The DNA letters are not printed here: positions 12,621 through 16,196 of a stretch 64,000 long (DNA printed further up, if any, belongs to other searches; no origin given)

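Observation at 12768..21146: Giant 2,792-aa N-terminally anchored FN3/Ig protein with an unassignable ~1,100-aa beta-rich C-terminal region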

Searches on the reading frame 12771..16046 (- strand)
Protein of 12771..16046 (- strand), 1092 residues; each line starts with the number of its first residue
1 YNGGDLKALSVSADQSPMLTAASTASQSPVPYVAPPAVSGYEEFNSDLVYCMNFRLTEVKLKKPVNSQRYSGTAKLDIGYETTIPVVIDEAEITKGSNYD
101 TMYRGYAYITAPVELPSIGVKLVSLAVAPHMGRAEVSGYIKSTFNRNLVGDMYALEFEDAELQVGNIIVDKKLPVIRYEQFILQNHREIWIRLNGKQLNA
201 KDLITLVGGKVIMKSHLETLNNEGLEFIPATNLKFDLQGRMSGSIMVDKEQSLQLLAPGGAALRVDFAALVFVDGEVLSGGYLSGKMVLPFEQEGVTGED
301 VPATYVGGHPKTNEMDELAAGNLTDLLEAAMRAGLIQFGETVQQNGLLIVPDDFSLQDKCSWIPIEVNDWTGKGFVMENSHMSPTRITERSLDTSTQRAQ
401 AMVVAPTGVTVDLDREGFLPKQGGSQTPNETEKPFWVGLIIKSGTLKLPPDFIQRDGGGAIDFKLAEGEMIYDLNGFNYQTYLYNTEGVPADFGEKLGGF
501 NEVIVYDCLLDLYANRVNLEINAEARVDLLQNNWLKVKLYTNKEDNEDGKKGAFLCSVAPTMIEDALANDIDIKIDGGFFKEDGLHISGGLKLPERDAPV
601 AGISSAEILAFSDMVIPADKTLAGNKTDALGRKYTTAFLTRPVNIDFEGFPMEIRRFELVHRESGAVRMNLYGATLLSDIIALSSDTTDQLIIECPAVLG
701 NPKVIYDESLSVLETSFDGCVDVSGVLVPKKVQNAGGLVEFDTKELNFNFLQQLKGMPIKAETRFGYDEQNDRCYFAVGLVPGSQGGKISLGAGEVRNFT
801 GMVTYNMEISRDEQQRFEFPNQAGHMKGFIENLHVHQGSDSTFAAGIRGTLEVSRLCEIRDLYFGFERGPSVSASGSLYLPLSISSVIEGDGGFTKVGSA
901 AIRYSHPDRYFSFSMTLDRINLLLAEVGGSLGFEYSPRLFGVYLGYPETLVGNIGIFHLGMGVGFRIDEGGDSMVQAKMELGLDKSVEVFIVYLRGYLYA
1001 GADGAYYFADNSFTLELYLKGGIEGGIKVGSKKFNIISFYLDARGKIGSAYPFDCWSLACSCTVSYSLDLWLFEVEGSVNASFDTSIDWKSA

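Call 14: search_solved_structures(query=window:12771-16046:-, max_evalue=10)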
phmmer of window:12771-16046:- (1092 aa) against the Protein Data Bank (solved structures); distinct sequences matched with E-value up to 10: 1.
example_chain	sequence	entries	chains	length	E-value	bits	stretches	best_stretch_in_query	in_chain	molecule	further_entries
8b3s_A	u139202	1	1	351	2.4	9.2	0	740-777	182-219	UPF0736 protein B4122_0676,UPF0736 protein YjbA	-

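Call 15: find_related_loci(query=window:12771-16046:-, collection=genome_contigs, flank=10000)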
Query window:12771-16046:- (1092 aa) in genome_contigs; peptide patterns used: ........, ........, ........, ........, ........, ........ (x = any residue, [..] = any of these).
28 stretches matched a pattern; 2 encode a relative of the query (tblastn E <= 1e-3); 2 distinct loci.
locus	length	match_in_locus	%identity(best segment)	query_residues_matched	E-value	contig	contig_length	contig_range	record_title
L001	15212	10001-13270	83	4-1089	0e+0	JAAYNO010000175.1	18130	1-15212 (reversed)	MAG: Clostridiaceae bacterium isolate AS21ysBPME_216 157187_AS21, whole genome shotgun sequence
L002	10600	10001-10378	27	320-453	2e-4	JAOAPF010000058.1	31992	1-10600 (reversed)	MAG: Edaphobacter sp. isolate RYN_7 scaffold_1445968, whole genome shotgun sequence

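Call 24: predict_structure(alignment_id=A1)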
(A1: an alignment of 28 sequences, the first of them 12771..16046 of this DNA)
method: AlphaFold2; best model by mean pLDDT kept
length: 1092 residues; sequences in the alignment: 28
mean_pLDDT: 73.0   pTM: 0.54
mean pLDDT of the five models: 73.0, 71.7, 70.3, 69.5, 68.9
residues with pLDDT >= 90: 171; 70-90: 542; 50-70: 220; < 50: 159
segments of 3 or more residues with pLDDT < 50: 1-38, 307-323, 330-345, 476-478, 752-755, 904-912, 916-941, 947-956, 1070-1092
pLDDT, mean of each block of 10 residues (from residue 1): 23 26 29 45 85 84 83 85 86 83 88 82 86 81 81 87 85 87 91 72 87 69 78 86 91 73 90 89 90 81 49 39 50 43 54 86 91 85 84 82 87 79 74 76 86 88 78 57 69 91 86 67 92 92 83 89 92 94 94 85 87 93 87 91 80 90 90 72 67 88 83 60 65 54 57 53 69 72 66 67 82 80 81 79 76 67 65 64 52 61 44 48 41 47 47 47 57 66 72 77 75 82 76 71 83 74 65 36 34 33
secondary structure, 60 per line:
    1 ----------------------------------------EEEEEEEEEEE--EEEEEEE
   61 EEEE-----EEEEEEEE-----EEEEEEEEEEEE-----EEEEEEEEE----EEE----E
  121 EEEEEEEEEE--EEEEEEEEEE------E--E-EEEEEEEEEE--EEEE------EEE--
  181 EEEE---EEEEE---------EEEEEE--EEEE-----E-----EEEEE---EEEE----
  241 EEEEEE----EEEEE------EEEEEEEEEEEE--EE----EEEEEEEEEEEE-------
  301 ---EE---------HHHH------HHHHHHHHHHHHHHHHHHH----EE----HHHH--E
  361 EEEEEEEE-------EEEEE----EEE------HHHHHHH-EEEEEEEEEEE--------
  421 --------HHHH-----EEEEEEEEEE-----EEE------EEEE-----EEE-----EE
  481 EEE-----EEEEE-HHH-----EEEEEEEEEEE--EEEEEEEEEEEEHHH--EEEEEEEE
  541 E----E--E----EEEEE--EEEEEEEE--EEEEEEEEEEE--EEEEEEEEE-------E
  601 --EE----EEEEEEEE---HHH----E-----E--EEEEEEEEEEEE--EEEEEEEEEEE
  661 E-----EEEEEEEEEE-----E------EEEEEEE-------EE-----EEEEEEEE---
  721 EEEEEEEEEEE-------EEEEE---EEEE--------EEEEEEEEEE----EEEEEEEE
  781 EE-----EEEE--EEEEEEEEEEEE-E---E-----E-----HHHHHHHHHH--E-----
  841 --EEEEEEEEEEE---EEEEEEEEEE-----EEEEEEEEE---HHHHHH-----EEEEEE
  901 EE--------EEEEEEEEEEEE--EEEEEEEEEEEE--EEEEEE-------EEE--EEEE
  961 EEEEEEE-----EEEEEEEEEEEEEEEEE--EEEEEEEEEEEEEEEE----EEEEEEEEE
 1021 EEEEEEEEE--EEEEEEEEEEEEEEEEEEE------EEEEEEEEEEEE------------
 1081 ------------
elements in order (helices of 4 or more, strands of 3 or more residues): E41-51 E54-64 E70-77 E83-94 E100-108 E113-115 E120-130 E133-142 E154-163 E166-169 E176-178 E181-184 E188-192 E202-207 E210-213 E225-229 E233-236 E241-246 E251-255 E262-273 E282-293 H315-318 H325-343 H354-357 E360-368 E376-380 E385-387 H394-400 E402-412 H429-432 E438-447 E453-455 E462-465 E471-473 E479-483 E489-493 E503-513 E516-527 E533-541 E554-558 E561-568 E571-581 E584-592 E609-616 E636-647 E650-661 E667-676 E689-695 E710-717 E721-731 E739-743 E747-750 E759-768 E773-782 E788-791 E794-805 H823-832 E843-853 E857-866 E872-880 H884-889 E895-902 E911-922 E925-936 E939-944 E952-954 E957-967 E973-989 E992-1007 E1012-1029 E1032-1050 E1057-1068
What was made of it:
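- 12771..15926 (-): aa 1741-2792: family-specific, non-repetitive, all-beta C-terminal domain (1,052 aa). AF2 pLDDT 73, pTM 0.54 (call 24).
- AF2 predicts a long antiparallel beta meander (call 24). The last six strands are very long, 11-19 residues (call 24).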

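Call 26: fold_search(model_id=the predicted structure, library=pdb)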
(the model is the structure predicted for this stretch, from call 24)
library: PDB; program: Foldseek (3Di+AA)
matches with E <= 10: 594; with E <= 0.001: 15
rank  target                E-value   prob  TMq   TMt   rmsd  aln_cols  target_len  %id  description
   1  8agd_A                1.6e-05  0.92  0.13  0.12  31.9      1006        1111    8  Full SDBC and SOD assembly (released 2023-04-12)
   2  7zgx_A                2.1e-05  0.82  0.12  0.13  40.0      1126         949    9  S-layer Deinoxanthin Binding Complex, C1 symmetry (released 2022-07-13)
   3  8h1s_A                2.1e-05  0.80  0.09  0.11  34.8      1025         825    8  Crystal structure of apo-LptDE complex (released 2023-10-11)
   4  8h1r_D                3.6e-05  0.77  0.09  0.12  42.9      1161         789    8  Crystal structure of LptDE-YifL complex (released 2023-10-25)
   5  8h1r_A                7.3e-05  0.89  0.12  0.16  45.3      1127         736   10  Crystal structure of LptDE-YifL complex (released 2023-10-25)
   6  9fz5_A                8.0e-05  0.60  0.10  0.12  34.0      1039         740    7  Cryo-EM structure of LptDE-YedD complex from Escherichia Coli (released 2025-04-09)
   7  2vqi_B                2.3e-04  0.66  0.08  0.15  34.0       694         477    9  Structure of the P pilus usher (PapC) translocation pore (released 2008-05-27)
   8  8h1s_C                3.0e-04  0.82  0.13  0.15  35.0      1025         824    9  Crystal structure of apo-LptDE complex (released 2023-10-11)
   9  2vqi_A                3.0e-04  0.51  0.08  0.12  33.0       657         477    9  Structure of the P pilus usher (PapC) translocation pore (released 2008-05-27)
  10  9bde_A                4.6e-04  0.69  0.14  0.14  30.1      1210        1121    8  Middle Region of Apolipoprotein B 100 bound to Low Density Lipoprotein Receptor (released 2024-12-25)
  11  7omm_A                4.8e-04  0.54  0.11  0.14  34.1      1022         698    8  Cryo-EM structure of N. gonorhoeae LptDE in complex with ProMacrobodies (MBPs have not been built de novo) (released 2022-05-04)
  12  8ae1_A                6.1e-04  0.54  0.12  0.13  39.2      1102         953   10  Structure of trimeric SlpA outer membrane protein (released 2022-11-30)
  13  3rfz_E                6.4e-04  0.38  0.07  0.09  37.1       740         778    8  Crystal structure of the FimD usher bound to its cognate FimC:FimH substrate (released 2011-06-01)
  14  8gl8_A                7.0e-04  0.16  0.08  0.05  40.5      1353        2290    7  The Type 9 Secretion System Extended Translocon - SprA-PorV-PPI-RemZ-SkpA-SprE complex (released 2024-01-31)
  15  5ixm_C                9.2e-04  0.38  0.07  0.12  31.1       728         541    8  The LPS Transporter LptDE from Yersinia pestis, core complex (released 2016-05-18)
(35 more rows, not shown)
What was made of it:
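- On Outer-membrane beta-barrels (LptD, usher, SlpA or SprA type): The best TM-score is 0.16 (call 26).
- The weak Foldseek hits include LptD and the ApoB100 beta-belt, which are lipid-handling sheets (call 26). The best Foldseek hits are large outer-membrane barrels: SlpA of Deinococcus, LptD, PapC/FimD and SprA, with probability up to 0.92 (call 26).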

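Call 31: search_protein_families(library=pfam, proteins=[L001:3377-4855:+, L001:13467-14906:-, L001:2080-3069:+, L001:869-2065:+, L002:9368-10477:+])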
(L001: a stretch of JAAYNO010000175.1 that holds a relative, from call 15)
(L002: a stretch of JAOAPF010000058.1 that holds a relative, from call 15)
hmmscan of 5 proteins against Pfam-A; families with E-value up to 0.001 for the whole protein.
L001:3377-4855:+ (493 aa): 2 families
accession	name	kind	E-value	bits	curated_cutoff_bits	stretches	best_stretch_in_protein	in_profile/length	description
PF09479.16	Flg_new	-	1.3e-11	44.9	27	1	52-106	2-43/65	Listeria-Bacteroides repeat domain (List_Bact_rpt)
PF05342.19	Peptidase_M26_N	-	0.00052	19.8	27.7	1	385-438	202-250/250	M26 IgA1-specific Metallo-endopeptidase N-terminal region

L001:13467-14906:- (479 aa): 3 families
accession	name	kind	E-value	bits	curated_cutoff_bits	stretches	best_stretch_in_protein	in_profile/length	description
PF00196.25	GerE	-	8.5e-15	54.6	23.5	1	416-466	3-53/57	Bacterial regulatory proteins, luxR family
PF08281.18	Sigma70_r4_2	-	1.5e-05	24.9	25.7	1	416-458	11-54/54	Sigma-70, region 4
PF12840.13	HTH_20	-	0.00033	21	27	1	430-455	18-43/51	Helix-turn-helix domain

L001:2080-3069:+ (330 aa): 3 families
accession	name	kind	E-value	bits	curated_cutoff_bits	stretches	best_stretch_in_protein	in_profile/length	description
PF00005.33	ABC_tran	-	5e-29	102.1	25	1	39-189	2-136/137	ABC transporter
PF08352.17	oligo_HPY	-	1.2e-18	67.6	27.1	1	241-306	1-65/65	Oligopeptide/dipeptide transporter, C-terminal region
PF13304.12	AAA_21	-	5.6e-05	23.8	27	0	157-225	233-303/304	AAA domain, putative AbiEii toxin, Type IV TA system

L001:869-2065:+ (399 aa): 4 families
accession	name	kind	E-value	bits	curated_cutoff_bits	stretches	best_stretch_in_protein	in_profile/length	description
PF00005.33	ABC_tran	-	1.4e-27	97.4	25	1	85-250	2-137/137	ABC transporter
PF08352.17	oligo_HPY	-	4.2e-18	65.9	27.1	1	301-365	1-65/65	Oligopeptide/dipeptide transporter, C-terminal region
PF13304.12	AAA_21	-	9.2e-05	23.1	27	1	219-285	235-303/304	AAA domain, putative AbiEii toxin, Type IV TA system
PF02463.25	SMC_N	-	0.00038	20.4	40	0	193-296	135-213/220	RecF/RecN/SMC N terminal domain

L002:9368-10477:+ (370 aa): 3 families
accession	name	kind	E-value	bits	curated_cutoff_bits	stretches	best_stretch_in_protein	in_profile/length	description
PF02563.21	Poly_export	-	1.2e-21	77.1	28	1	98-168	6-74/77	Polysaccharide biosynthesis/export protein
PF22461.2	SLBB_2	-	5.9e-18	65.2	27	2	260-340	3-79/79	SLBB domain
PF10531.15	SLBB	-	2.6e-13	50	27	2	179-213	3-37/55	SLBB domain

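Call 42: search_solved_structures(query=A3, max_evalue=10)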
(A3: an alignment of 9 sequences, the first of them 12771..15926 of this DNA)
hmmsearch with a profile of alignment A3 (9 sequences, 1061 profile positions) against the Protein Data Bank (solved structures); distinct sequences matched with E-value up to 10: 0.

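Call 43: search_protein_families(library=pfam, alignment_id=A3, max_evalue=5)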
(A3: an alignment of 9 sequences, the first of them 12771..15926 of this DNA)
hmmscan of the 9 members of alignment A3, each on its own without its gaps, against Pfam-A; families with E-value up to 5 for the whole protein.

A. member 1, window:12771-15926:- (1052 aa): 0 families

B. families by the number of members that match (of 9 scanned): 13 families
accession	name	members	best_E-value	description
PF01442.23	Apolipoprotein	1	0.00056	Apolipoprotein A1/A4/E domain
PF07295.17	DUF1451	1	0.0073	Zinc-ribbon containing domain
PF22905.2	Hydro_N_hd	1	0.093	Hydrolase N-terminal helical domain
PF00171.27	Aldedh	1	0.13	Aldehyde dehydrogenase family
PF16677.11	GP3_package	1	0.24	DNA-packaging protein gp3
PF14703.12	PHM7_cyt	1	0.6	Cytosolic domain of 10TM putative phosphate transporter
PF23067.1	MG280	1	0.87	Uncharacterised protein MG280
PF02601.20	Exonuc_VII_L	1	1.1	Exonuclease VII, large subunit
PF03961.19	FapA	1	1.2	Flagellar Assembly Protein A beta solenoid domain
PF07851.19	TMEM120A-B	1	1.2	TMEM120A/B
PF12072.13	RNase_Y_N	1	3.5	RNase Y N-terminal region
PF03938.19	OmpH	1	4.2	Outer membrane protein (OmpH-like)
PF13166.12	AAA_13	1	5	AAA domain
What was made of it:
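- No AsmA, TamB or DUF490-type Pfam hit appears at E <= 5 in nine members (call 43).
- Tried and rejected: Pfam on nine diverse C-domains at E <= 5: 13 unrelated single-member hits and nothing shared (call 43).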

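Call 54: search_protein_representatives(alignment_id=A3)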
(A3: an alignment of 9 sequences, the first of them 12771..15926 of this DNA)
Query: 9 sequences, 1061 profile positions. Proteins with E-value up to 0.001 (for the whole library): 123; up to 1e-10: 101; up to 1e-30: 67. The best 123 are listed.
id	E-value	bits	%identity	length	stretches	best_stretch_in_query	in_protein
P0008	0.0e+00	1726.4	-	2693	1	3-1061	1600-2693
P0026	0.0e+00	1703.6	-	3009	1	3-1060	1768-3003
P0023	0.0e+00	1641.1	-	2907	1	3-1061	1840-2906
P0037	0.0e+00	1468.5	-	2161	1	4-1060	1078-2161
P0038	0.0e+00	1404.6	-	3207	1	12-1060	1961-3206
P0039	0.0e+00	1368.8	-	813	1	250-1061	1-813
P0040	0.0e+00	1352.7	-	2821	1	4-1059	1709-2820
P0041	0.0e+00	1340.9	-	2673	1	4-1061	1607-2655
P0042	0.0e+00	1256.2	-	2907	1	9-1058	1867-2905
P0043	0.0e+00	1068.8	-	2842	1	45-1060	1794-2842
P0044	0.0e+00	1065.1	-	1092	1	43-1059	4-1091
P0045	5.8e-298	1007.6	-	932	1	42-890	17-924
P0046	3.2e-234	796.6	-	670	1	488-1060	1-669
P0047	4.5e-229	779.5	-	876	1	225-1060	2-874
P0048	3.1e-226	770.1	-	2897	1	5-1059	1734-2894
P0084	4.1e-46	173.7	-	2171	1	79-1052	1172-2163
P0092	6.6e-39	149.9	-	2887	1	45-1048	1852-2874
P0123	5.8e-16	73.9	-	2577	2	56-679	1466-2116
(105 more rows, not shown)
